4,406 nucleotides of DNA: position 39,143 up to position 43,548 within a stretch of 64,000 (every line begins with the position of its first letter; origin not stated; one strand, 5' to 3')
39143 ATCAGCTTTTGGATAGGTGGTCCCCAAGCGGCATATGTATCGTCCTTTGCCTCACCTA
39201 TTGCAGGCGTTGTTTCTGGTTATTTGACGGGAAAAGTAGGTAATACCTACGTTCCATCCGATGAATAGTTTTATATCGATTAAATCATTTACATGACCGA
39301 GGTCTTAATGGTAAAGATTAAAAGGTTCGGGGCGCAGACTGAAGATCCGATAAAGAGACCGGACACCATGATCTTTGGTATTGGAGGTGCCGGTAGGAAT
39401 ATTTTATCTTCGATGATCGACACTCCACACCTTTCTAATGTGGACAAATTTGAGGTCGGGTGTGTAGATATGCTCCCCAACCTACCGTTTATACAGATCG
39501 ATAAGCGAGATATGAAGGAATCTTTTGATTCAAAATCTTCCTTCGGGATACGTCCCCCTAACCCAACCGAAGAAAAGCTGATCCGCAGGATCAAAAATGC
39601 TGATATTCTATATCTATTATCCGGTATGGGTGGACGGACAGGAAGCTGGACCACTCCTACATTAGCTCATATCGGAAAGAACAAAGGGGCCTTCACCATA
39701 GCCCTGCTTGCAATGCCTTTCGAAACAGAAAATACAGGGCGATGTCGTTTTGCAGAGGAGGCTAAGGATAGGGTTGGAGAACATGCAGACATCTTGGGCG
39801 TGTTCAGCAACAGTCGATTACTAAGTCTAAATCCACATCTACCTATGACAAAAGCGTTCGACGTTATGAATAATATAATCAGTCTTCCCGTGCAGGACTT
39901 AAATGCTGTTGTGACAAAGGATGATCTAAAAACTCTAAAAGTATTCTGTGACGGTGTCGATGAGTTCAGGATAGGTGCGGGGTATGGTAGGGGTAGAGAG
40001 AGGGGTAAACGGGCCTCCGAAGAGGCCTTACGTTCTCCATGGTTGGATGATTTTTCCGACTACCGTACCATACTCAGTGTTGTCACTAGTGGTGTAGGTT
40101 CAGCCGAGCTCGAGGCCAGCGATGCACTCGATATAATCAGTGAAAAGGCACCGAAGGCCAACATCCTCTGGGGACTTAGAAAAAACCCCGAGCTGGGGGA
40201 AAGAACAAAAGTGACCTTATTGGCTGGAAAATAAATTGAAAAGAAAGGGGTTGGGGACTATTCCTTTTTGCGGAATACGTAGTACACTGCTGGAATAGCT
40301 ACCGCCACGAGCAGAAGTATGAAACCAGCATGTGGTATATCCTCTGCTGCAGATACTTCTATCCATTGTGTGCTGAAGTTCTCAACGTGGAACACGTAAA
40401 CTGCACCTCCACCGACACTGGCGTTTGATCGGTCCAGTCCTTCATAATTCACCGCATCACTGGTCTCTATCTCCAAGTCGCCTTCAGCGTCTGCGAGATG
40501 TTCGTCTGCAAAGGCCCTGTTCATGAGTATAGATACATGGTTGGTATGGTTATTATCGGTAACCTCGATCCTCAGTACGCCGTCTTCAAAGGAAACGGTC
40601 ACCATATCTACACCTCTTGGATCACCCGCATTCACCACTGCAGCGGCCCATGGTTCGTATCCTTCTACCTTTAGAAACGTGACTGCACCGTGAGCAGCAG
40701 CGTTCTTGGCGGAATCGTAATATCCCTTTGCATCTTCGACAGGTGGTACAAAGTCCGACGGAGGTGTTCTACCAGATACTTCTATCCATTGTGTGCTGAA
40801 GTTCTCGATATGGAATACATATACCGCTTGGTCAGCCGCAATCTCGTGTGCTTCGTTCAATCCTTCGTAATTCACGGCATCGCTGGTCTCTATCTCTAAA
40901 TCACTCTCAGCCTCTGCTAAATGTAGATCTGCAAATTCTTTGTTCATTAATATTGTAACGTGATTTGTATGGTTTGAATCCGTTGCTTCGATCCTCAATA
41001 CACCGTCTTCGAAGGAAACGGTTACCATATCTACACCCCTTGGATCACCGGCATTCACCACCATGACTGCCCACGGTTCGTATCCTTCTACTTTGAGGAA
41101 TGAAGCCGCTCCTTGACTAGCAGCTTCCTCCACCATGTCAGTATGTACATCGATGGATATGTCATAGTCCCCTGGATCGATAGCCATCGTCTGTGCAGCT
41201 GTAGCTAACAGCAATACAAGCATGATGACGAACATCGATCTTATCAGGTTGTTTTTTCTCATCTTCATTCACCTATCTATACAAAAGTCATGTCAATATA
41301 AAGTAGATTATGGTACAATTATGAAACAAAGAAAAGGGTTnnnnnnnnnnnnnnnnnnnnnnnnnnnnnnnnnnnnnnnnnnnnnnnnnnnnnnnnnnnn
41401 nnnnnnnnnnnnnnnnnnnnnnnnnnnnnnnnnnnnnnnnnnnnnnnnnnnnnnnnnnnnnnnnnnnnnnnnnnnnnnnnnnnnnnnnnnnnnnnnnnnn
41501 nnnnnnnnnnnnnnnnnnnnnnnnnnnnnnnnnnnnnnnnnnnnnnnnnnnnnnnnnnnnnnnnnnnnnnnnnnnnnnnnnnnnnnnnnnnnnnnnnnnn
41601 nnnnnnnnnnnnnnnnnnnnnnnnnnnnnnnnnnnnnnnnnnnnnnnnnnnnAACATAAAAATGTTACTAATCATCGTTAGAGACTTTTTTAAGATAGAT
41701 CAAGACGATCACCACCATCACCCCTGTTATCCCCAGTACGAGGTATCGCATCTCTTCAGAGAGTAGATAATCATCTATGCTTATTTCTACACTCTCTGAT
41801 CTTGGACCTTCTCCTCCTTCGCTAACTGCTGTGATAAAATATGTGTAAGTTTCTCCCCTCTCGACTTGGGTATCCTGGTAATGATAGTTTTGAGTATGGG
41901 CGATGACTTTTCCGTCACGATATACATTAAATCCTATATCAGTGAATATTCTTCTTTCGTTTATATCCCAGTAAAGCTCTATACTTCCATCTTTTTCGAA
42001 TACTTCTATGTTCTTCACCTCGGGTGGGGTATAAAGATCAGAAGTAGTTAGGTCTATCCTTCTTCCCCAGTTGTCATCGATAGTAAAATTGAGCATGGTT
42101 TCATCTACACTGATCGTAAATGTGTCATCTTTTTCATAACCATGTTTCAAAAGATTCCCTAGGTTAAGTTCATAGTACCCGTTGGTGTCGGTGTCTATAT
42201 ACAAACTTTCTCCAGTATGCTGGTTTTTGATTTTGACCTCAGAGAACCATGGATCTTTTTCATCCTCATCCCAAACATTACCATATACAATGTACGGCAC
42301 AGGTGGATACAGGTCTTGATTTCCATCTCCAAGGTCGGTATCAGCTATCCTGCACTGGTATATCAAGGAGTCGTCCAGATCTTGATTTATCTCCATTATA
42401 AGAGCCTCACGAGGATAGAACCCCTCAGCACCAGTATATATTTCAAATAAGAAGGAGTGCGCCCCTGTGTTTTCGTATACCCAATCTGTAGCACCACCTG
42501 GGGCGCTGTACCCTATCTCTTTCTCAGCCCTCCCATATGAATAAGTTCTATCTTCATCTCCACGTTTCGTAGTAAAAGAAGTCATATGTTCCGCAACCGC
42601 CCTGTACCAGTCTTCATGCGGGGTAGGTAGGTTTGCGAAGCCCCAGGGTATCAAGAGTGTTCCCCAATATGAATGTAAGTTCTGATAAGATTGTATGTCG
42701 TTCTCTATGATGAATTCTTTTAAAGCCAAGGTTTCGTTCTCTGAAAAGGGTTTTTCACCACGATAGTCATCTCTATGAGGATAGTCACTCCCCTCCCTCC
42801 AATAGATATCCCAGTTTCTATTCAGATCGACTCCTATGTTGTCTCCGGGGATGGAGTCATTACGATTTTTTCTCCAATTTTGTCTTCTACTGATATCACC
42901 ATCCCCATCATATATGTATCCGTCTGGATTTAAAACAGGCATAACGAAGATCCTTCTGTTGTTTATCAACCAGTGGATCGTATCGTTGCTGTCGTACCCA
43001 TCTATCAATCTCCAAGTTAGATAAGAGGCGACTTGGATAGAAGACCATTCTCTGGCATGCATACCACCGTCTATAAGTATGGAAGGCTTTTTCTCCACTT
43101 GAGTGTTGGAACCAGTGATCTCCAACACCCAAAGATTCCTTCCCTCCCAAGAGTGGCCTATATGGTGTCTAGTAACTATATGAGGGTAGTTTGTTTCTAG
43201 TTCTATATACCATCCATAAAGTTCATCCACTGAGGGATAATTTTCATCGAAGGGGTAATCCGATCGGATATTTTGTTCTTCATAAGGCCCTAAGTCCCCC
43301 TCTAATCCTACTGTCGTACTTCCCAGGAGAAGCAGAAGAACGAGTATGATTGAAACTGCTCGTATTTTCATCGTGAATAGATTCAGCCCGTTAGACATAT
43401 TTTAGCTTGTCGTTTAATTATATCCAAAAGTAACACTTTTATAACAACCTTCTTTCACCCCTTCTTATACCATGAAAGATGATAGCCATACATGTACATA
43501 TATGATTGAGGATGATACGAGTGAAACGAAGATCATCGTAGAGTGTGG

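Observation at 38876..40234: Divergent FtsZ-like GTPase with degenerate tubulin signature, paired with a small Gly-rich membrane protein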

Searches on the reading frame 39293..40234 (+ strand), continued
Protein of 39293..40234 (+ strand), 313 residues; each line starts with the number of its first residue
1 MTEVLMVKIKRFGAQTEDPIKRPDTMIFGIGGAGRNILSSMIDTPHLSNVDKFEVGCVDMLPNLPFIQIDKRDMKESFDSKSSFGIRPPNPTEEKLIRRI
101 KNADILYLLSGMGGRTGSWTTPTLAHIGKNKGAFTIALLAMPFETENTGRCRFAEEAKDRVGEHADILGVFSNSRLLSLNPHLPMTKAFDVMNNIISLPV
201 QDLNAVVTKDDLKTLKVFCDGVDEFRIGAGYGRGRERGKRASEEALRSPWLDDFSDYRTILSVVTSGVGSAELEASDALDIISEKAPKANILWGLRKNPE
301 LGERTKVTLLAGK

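Call 84: list_cluster_members(proteins=[L042:9959-10864:+, L043:2875-3780:+, L041:9947-10873:+, L041:9956-10873:+, L047:9941-10858:+, L048:2128-3045:+, L049:6473-7399:+, L038:9968-10885:+, L044:6423-7331:+, L040:9968-10885:+])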
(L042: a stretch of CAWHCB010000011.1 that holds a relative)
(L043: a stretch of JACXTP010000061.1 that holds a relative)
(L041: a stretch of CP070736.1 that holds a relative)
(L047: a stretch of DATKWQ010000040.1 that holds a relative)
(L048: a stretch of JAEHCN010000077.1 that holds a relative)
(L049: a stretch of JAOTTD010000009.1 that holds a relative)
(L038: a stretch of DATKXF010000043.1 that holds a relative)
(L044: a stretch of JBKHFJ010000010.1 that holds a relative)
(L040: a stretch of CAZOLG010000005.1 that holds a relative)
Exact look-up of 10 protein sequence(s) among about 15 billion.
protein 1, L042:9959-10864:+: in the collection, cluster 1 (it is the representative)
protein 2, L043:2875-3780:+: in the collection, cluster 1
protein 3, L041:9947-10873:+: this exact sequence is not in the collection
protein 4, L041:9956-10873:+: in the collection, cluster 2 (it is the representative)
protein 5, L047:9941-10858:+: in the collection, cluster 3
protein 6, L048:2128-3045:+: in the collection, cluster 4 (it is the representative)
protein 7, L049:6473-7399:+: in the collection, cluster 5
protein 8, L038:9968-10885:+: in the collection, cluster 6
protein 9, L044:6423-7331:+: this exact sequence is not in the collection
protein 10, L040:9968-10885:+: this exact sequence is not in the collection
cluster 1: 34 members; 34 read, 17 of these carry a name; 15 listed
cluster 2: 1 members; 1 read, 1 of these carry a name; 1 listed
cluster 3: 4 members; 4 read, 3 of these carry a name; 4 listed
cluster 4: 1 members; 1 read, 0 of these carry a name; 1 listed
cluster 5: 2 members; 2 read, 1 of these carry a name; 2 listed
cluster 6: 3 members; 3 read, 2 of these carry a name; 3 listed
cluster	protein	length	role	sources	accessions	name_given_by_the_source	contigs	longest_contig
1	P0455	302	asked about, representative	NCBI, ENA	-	-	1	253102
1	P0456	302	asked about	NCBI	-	-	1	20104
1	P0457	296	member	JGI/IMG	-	cell division GTPase FtsZ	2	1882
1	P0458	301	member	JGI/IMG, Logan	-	cell division GTPase FtsZ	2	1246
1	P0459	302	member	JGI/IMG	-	cell division protein FtsZ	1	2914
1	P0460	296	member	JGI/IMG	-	cell division GTPase FtsZ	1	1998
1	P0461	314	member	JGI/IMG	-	cell division GTPase FtsZ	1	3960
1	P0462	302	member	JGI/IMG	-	cell division GTPase FtsZ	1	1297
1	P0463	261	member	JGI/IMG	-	cell division GTPase FtsZ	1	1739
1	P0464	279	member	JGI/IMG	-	cell division protein FtsZ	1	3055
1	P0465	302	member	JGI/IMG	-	cell division GTPase FtsZ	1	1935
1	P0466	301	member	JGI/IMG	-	cell division GTPase FtsZ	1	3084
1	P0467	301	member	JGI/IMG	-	cell division GTPase FtsZ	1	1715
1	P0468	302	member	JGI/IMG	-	cell division GTPase FtsZ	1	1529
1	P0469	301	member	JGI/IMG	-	cell division GTPase FtsZ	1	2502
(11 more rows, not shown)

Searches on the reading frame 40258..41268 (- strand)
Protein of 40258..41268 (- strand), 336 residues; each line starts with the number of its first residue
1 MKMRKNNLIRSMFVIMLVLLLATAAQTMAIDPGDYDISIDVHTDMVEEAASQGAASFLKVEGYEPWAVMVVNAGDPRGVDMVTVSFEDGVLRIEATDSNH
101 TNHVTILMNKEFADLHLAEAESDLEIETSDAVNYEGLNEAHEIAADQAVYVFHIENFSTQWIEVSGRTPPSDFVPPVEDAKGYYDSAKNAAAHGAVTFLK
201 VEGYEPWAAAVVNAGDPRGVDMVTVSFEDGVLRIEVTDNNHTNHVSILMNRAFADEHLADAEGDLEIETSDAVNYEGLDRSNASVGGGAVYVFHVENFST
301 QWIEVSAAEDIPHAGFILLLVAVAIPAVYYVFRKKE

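Call 3: search_protein_families(library=pfam, proteins=[window:40258-41268:-], max_evalue=0.01)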
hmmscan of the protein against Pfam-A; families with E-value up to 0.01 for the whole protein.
window:40258-41268:- (336 aa): 2 families
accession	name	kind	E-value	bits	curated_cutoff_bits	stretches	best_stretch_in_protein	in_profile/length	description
PF12293.13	T4BSS_DotH_IcmK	-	0.00018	21.2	25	0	24-110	34-112/238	Putative outer membrane core complex of type IVb secretion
PF10988.14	DUF2807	-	0.0022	18.2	24.2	0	73-136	26-88/181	Putative auto-transporter adhesin, head GIN domain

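Call 78: search_protein_families(library=padloc, proteins=[window:40258-41265:-], max_evalue=0.01)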
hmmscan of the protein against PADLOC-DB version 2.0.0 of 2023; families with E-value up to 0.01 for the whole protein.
window:40258-41265:- (335 aa): 0 families

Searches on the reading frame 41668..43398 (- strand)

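Call 3: search_protein_families(library=pfam, proteins=[window:41668-43398:-], max_evalue=0.01)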
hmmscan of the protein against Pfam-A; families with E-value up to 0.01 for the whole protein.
window:41668-43398:- (576 aa): 2 families
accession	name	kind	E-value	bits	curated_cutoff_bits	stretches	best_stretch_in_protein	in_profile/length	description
PF00246.29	Peptidase_M14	-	4.8e-69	233.6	21.6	1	61-339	2-281/286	Zinc carboxypeptidase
PF18370.7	RGI_lyase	-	0.00029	21.6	27.8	1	486-538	31-84/86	Rhamnogalacturonan I lyases beta-sheet domain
